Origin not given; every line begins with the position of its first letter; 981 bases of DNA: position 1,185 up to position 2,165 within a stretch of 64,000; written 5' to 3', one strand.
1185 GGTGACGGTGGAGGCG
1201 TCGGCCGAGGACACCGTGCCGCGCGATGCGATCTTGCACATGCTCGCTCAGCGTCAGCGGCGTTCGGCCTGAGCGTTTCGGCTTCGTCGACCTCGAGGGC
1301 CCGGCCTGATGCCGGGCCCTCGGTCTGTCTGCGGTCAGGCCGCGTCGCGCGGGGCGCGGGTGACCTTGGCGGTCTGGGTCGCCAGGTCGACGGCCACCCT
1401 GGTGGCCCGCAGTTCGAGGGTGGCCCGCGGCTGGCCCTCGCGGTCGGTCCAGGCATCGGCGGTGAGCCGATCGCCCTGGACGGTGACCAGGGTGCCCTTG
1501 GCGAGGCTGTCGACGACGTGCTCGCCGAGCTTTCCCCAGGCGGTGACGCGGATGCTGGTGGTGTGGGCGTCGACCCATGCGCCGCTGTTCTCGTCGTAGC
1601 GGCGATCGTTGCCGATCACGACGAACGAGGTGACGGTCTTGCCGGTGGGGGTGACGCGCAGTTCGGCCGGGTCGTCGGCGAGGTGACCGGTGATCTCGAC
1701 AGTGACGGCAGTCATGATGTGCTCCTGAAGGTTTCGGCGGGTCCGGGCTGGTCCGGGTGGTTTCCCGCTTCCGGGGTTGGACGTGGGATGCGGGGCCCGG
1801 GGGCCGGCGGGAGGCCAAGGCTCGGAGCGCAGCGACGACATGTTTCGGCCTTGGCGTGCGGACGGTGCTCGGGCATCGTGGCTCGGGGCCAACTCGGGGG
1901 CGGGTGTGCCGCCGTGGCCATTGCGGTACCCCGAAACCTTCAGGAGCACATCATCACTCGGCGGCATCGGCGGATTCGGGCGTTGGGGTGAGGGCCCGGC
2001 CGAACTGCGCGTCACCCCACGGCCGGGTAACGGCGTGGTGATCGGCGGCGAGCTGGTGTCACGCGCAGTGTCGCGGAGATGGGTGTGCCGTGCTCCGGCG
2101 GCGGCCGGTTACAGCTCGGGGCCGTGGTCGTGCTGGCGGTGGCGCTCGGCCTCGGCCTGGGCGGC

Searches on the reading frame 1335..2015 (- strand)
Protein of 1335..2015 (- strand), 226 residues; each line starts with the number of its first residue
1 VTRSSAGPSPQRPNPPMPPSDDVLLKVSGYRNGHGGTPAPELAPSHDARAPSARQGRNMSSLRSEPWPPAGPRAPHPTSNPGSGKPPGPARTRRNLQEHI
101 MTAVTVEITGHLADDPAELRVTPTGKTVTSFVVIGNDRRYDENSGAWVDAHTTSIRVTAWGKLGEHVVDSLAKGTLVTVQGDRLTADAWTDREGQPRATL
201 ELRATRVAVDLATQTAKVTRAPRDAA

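Call 88: search_protein_families(library=pfam, proteins=[window:1335-2015:-], max_evalue=0.001)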
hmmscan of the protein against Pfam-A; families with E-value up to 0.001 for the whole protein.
window:1335-2015:- (226 aa): 1 family
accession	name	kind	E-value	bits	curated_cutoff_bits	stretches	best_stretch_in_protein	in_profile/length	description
PF00436.31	SSB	-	1.8e-18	66.9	26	1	106-208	4-102/104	Single-strand binding protein family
